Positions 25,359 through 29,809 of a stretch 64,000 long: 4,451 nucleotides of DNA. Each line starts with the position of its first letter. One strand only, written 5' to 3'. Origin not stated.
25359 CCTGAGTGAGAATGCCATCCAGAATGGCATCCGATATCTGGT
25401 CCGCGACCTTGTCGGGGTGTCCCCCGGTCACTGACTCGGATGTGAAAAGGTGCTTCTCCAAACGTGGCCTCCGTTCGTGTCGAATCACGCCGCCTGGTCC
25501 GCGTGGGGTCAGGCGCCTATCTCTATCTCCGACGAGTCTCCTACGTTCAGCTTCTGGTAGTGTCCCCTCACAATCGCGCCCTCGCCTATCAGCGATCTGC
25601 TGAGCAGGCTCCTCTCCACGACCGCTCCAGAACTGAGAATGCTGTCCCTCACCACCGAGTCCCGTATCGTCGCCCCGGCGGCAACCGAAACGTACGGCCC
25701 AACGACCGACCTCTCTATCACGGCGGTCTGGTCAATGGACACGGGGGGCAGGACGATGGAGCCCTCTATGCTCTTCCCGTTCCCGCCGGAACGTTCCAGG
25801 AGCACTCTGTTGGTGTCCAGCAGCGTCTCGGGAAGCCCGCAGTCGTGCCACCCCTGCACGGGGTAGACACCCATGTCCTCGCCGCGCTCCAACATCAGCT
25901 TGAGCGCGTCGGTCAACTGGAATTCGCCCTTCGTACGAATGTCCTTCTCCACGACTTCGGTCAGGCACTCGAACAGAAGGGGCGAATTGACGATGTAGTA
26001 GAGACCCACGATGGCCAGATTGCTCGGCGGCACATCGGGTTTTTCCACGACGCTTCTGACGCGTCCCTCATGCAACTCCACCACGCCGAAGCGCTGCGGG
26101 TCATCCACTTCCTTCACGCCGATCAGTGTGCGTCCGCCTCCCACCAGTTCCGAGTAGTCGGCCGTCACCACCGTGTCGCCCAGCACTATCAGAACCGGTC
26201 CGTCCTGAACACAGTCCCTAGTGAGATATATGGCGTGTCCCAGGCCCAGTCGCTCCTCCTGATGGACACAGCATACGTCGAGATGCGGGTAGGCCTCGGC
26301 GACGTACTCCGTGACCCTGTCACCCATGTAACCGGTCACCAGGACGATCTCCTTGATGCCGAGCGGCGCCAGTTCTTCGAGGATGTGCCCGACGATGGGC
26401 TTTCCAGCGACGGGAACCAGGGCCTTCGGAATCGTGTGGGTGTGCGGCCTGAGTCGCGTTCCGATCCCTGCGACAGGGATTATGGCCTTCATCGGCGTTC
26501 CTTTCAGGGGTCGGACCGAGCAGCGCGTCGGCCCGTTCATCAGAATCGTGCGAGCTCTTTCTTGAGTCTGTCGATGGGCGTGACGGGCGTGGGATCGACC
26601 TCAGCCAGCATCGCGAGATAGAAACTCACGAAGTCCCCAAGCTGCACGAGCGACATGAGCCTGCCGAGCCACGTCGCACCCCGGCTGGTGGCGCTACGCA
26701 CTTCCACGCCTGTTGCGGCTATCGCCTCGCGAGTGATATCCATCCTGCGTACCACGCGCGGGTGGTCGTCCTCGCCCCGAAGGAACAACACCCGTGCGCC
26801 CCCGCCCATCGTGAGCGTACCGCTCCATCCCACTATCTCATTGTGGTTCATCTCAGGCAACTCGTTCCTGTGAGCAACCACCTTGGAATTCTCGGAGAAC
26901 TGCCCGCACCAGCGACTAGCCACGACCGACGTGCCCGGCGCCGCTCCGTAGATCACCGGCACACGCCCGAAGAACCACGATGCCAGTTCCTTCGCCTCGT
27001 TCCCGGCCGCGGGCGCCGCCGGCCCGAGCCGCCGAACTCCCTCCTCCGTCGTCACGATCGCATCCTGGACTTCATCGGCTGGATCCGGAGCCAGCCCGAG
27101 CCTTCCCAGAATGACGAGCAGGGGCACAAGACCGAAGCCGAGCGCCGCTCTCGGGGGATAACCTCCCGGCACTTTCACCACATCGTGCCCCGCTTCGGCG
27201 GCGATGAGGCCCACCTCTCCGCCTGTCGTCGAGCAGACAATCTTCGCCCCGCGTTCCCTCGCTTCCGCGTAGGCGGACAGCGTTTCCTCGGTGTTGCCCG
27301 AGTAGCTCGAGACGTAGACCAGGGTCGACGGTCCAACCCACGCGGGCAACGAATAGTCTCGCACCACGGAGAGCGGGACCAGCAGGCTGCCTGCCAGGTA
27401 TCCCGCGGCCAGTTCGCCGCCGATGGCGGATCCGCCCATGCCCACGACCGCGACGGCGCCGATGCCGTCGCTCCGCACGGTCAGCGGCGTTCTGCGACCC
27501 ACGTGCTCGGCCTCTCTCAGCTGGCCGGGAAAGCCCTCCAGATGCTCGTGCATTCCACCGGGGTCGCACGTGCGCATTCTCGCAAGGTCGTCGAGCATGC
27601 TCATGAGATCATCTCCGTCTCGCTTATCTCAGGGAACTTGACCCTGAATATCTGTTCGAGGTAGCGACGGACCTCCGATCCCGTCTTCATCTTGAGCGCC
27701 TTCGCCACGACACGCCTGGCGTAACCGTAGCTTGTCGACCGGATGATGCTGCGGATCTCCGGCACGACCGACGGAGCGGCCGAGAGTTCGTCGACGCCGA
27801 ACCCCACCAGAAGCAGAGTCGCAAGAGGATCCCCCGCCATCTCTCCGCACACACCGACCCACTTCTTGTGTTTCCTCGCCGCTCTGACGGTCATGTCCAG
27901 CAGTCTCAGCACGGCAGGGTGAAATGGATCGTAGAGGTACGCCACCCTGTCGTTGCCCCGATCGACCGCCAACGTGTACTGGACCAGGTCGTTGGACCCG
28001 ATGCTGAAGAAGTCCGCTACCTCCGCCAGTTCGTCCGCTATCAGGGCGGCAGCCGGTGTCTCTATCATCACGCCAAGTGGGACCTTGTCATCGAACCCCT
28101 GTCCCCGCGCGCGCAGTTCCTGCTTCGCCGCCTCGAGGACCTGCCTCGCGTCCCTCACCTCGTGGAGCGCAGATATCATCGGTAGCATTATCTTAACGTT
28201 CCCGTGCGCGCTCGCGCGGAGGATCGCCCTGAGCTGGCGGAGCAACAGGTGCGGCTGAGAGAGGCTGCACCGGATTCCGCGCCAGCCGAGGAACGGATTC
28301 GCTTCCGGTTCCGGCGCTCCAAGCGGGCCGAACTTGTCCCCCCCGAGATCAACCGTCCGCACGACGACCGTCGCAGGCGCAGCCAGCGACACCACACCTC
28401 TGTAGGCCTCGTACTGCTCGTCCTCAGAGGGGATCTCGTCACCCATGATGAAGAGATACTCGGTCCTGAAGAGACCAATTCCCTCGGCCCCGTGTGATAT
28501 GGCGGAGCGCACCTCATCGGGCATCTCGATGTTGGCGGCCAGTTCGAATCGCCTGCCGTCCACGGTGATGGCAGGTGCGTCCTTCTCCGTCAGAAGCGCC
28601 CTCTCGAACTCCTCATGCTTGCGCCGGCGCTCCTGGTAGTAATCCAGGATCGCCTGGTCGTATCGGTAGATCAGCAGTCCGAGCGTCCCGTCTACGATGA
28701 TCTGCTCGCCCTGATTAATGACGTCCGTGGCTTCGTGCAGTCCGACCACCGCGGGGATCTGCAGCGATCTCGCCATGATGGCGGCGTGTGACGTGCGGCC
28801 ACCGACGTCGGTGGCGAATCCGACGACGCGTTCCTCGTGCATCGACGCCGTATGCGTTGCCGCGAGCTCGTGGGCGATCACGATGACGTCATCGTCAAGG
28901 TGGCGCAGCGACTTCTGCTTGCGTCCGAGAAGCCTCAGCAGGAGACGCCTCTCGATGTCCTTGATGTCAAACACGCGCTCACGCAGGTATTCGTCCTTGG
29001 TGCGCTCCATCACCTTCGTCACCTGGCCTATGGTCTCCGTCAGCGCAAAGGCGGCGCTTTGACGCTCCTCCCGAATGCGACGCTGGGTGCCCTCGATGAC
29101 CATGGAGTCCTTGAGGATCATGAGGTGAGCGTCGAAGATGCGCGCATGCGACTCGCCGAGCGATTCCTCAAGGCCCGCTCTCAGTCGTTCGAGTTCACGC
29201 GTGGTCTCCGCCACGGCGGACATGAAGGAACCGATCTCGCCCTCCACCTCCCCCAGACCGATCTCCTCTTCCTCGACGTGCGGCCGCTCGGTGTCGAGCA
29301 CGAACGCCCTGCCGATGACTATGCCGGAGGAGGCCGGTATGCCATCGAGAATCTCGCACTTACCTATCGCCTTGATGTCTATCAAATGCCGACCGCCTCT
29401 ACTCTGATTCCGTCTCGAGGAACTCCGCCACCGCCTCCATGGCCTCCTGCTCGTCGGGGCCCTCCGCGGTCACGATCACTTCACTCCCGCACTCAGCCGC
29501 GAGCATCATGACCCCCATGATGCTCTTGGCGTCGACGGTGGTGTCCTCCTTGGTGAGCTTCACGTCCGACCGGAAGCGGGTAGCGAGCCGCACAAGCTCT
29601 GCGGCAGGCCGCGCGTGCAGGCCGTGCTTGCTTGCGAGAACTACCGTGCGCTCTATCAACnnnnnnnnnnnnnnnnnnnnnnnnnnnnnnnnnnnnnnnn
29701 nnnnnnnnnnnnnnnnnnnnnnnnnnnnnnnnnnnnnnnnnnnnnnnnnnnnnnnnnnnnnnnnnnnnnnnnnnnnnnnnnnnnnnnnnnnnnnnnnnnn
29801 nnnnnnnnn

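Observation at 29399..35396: Complete mannose-family PTS embedded in the rpoN-hpf-hprK regulatory cluster, with a GH57 glucanotransferase inserted between IIB and IIC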

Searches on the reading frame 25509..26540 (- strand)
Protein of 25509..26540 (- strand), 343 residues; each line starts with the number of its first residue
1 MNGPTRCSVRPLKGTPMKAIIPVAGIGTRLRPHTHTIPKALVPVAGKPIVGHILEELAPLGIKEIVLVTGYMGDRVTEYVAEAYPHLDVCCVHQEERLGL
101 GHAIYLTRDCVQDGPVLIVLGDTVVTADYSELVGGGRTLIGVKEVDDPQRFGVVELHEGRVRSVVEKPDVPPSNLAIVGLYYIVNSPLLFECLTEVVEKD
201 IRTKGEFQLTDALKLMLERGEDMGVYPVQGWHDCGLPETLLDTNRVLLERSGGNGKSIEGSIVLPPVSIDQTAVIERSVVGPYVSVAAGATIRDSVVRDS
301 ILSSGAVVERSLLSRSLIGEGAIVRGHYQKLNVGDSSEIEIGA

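Call 5: search_protein_families(library=ncbifam, proteins=[window:25509-26540:-])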
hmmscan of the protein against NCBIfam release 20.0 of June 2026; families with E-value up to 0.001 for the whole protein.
window:25509-26540:- (343 aa): 39 families (the best 25 are shown)
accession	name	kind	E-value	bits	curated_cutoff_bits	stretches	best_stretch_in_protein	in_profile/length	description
TIGR01208.1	rmlA_long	equivalog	7.1e-68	229.1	320.25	1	18-340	1-352/353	glucose-1-phosphate thymidylyltransferase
TIGR03992.1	Arch_glmU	subfamily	7.3e-55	186.4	292.1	1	17-292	1-275/393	bifunctional sugar-1-phosphate nucleotidylyltransferase/acetyltransferase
NF041313.1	UDPGP_AglF_Halo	equivalog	4.4e-45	154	400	1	17-245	1-232/234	UTP--glucose-1-phosphate uridylyltransferase AglF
TIGR01099.1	galU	equivalog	2.5e-36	125.6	326.8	2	78-239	85-257/261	UTP--glucose-1-phosphate uridylyltransferase GalU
NF041173.1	Sug_nt_acttase_Thmprot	equivalog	8.3e-34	117.2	600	1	17-278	1-254/405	bifunctional sugar-1-phosphate nucleotidylyltransferase/acetyltransferase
NF052502.1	man1P_GTase_Rv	exception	4.4e-33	114.6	440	1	18-336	2-327/352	mannose-1-phosphate guanylyltransferase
TIGR01173.1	glmU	equivalog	7e-26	91.1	366.85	1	17-224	1-210/452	bifunctional UDP-N-acetylglucosamine diphosphorylase/glucosamine-1-phosphate N-acetyltransferase GlmU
NF010934.1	PRK14354.1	equivalog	1.1e-24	86.7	450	1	19-324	2-322/447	bifunctional UDP-N-acetylglucosamine diphosphorylase/glucosamine-1-phosphate N-acetyltransferase GlmU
NF009928.0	PRK13389.1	equivalog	1.4e-23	83.5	548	2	17-70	9-62/302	UTP--glucose-1-phosphate uridylyltransferase GalU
NF010933.0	PRK14353.1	equivalog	5.1e-23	81.4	505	1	16-297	5-301/453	bifunctional UDP-N-acetylglucosamine diphosphorylase/glucosamine-1-phosphate N-acetyltransferase GlmU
TIGR01207.1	rmlA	equivalog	1.6e-21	76.7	360.65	1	18-244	1-233/286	glucose-1-phosphate thymidylyltransferase RfbA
NF010932.0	PRK14352.1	equivalog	3.3e-21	75.5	611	1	17-334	7-342/488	bifunctional UDP-N-acetylglucosamine diphosphorylase/glucosamine-1-phosphate N-acetyltransferase GlmU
NF007516.0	PRK10122.1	equivalog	1.3e-20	73.8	534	1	17-78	4-65/297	UTP--glucose-1-phosphate uridylyltransferase GalF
NF010935.0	PRK14355.1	equivalog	1.8e-20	73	718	1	18-296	5-293/459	bifunctional UDP-N-acetylglucosamine diphosphorylase/glucosamine-1-phosphate N-acetyltransferase GlmU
TIGR01105.1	galF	equivalog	7e-20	71.4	659.2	2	17-79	4-66/297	GalU regulator GalF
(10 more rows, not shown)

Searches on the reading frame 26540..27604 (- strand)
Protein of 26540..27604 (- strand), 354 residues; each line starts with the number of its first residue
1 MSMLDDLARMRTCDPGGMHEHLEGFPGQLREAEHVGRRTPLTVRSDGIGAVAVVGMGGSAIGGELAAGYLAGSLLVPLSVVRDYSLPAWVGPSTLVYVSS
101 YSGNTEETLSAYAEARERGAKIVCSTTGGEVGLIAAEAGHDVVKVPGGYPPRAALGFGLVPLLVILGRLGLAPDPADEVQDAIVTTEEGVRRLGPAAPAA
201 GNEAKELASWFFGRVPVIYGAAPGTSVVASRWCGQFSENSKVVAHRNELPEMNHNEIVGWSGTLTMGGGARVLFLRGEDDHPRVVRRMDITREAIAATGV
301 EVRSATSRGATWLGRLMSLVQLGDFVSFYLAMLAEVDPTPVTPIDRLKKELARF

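Call 5: search_protein_families(library=ncbifam, proteins=[window:26540-27604:-])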
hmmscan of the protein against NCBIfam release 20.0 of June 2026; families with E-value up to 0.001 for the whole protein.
window:26540-27604:- (354 aa): 6 families
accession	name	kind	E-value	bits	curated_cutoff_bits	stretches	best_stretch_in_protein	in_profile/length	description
NF006426.0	PRK08674.1-6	subfamily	4.4e-109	364.6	295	1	3-353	1-351/354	bifunctional phosphoglucose/phosphomannose isomerase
NF006425.0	PRK08674.1-5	equivalog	6.5e-106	354.2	471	1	3-352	4-354/358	bifunctional phosphoglucose/phosphomannose isomerase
NF006423.0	PRK08674.1-2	equivalog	2.9e-75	253.1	254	1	49-351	28-316/317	bifunctional phosphoglucose/phosphomannose isomerase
TIGR02128.1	G6PI_arch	equivalog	1.4e-70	237.7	213.9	1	47-351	20-307/308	bifunctional phosphoglucose/phosphomannose isomerase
NF006424.0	PRK08674.1-3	equivalog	2.5e-53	181.7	730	1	3-352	5-353/355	bifunctional phosphoglucose/phosphomannose isomerase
NF006422.0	PRK08674.1-1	subfamily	8.9e-31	107.5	317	1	51-352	28-296/302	bifunctional phosphoglucose/phosphomannose isomerase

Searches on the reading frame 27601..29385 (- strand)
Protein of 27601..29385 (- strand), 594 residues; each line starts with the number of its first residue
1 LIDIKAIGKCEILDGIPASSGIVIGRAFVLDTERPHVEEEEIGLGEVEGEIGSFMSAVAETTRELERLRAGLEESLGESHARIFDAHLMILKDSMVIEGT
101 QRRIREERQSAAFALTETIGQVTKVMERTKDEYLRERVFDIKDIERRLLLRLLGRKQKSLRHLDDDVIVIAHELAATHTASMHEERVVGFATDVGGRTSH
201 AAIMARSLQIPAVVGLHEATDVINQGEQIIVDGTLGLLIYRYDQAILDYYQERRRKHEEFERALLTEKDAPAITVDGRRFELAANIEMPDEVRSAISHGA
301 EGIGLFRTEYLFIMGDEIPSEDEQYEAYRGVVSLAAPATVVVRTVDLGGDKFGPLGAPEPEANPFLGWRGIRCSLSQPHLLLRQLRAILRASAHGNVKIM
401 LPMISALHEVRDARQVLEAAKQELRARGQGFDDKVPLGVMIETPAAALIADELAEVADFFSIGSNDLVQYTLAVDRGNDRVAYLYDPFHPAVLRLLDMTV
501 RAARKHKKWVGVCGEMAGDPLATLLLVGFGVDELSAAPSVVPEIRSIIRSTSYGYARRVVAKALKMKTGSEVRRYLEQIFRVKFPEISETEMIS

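Call 5: search_protein_families(library=ncbifam, proteins=[window:27601-29385:-])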
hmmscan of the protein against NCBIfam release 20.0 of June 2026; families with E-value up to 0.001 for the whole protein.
window:27601-29385:- (594 aa): 26 families (the best 25 are shown)
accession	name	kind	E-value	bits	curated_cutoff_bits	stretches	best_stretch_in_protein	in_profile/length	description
TIGR01417.1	PTS_I_fam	equivalog_domain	3.8e-182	606.7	341.7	1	14-577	2-565/565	phosphoenolpyruvate--protein phosphotransferase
NF008382.0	PRK11177.1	equivalog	8e-172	572.8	824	1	13-580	2-569/575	phosphoenolpyruvate-protein phosphotransferase PtsI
NF008283.0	PRK11061.1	equivalog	3.7e-126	422.2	583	1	13-579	171-734/748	phosphoenolpyruvate--protein phosphotransferase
NF005057.0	PRK06464.1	equivalog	6.6e-70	236.1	598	2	329-551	562-788/798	phosphoenolpyruvate synthase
TIGR01418.1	PEP_synth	equivalog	1.2e-66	225.6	739.75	2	327-548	554-779/784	pyruvate, water dikinase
TIGR01828.1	pyru_phos_dikin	equivalog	1.6e-43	148.9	843.45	2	361-542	652-854/865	pyruvate, phosphate dikinase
NF008478.1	PRK11377.1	equivalog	4.7e-31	108.3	520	1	21-236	256-468/473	dihydroxyacetone kinase phosphoryl donor subunit DhaM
NF006153.0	PRK08296.1-5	subfamily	5e-12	45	578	1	185-237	550-602/608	hypothetical protein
NF004877.0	PRK06241.1-2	subfamily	1.8e-10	39.8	866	1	187-237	814-864/869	phosphoenolpyruvate synthase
NF006151.0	PRK08296.1-3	equivalog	7.1e-10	38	693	1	185-237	547-599/604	hypothetical protein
NF041857.1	RIF_Ptrans_rph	equivalog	1.8e-09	36.5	999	1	187-237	810-860/864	rifamycin-inactivating phosphotransferase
NF052631.1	prodigiosin_PigC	equivalog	2e-09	35.9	1300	1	163-238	806-879/883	prodigiosin ligase PigC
NF006152.0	PRK08296.1-4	equivalog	2.9e-09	35.9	723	1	155-238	524-605/609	hypothetical protein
NF004878.0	PRK06241.1-3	subfamily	2.9e-09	35.6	945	1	187-237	835-885/891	phosphoenolpyruvate synthase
NF004531.0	PRK05878.1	equivalog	5.1e-09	35.3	456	1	187-302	403-514/534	pyruvate, phosphate dikinase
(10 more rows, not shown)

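Call 67: search_protein_families(library=pfam, proteins=[window:27601-29385:-], max_evalue=0.001)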
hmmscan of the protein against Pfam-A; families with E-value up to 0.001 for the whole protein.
window:27601-29385:- (594 aa): 3 families
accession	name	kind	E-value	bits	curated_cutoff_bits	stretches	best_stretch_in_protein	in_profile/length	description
PF02896.24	PEP-utilizers_C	-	7e-113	377.1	22.8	1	267-551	7-291/293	PEP-utilising enzyme, PEP-binding domain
PF05524.18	PEP-utilisers_N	-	4.9e-29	101.4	24.4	1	15-137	2-121/121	PEP-utilising enzyme, N-terminal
PF00391.29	PEP-utilizers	-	9e-23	80.1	23.1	1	164-236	2-72/72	PEP-utilising enzyme, mobile domain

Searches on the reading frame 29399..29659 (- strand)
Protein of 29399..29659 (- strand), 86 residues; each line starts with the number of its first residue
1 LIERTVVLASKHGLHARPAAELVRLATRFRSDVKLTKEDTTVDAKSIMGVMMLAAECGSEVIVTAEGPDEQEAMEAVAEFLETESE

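Call 4: search_protein_families(library=pfam, proteins=[window:29399-29659:-])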
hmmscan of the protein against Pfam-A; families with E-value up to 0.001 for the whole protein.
window:29399-29659:- (86 aa): 1 family
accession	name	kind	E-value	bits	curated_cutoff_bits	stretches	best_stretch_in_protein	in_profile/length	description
PF00381.24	PTS-HPr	-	1.2e-33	115.5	23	1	2-82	1-80/81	PTS HPr component phosphorylation site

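Call 5: search_protein_families(library=ncbifam, proteins=[window:29399-29659:-])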
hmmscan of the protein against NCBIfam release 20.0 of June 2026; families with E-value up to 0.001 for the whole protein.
window:29399-29659:- (86 aa): 9 families
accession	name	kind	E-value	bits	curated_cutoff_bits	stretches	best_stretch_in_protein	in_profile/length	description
TIGR01003.1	PTS_HPr_family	subfamily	1.7e-31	108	47.9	1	1-82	1-82/82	HPr family phosphocarrier protein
NF010354.0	PRK13782.1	equivalog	2.6e-27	94.7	123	1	1-84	1-84/85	HPr family phosphocarrier protein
NF010352.0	PRK13780.1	equivalog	7.9e-24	83.4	110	1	1-85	1-85/88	phosphocarrier protein HPr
NF041319.1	PTS-HPr_Halo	equivalog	2.7e-21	75.8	140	1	3-84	2-86/87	phosphocarrier protein HPr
NF008146.0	PRK10897.1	equivalog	5e-16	58.8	119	1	2-82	3-84/90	PTS phosphocarrier protein NPr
NF008319.0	PRK11109.1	equivalog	6.3e-16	58.6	302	1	4-81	288-368/376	fused PTS fructose transporter subunit IIA/HPr protein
NF008478.1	PRK11377.1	equivalog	1.2e-14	54.2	520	1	5-79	159-233/473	dihydroxyacetone kinase phosphoryl donor subunit DhaM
NF008104.0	PRK10850.1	equivalog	4.3e-14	52.4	153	1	1-79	1-79/85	phosphocarrier protein Hpr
NF010351.0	PRK13779.1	equivalog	2e-12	46.7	766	1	5-80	294-372/503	bifunctional PTS system fructose-specific transporter subunit IIA/HPr protein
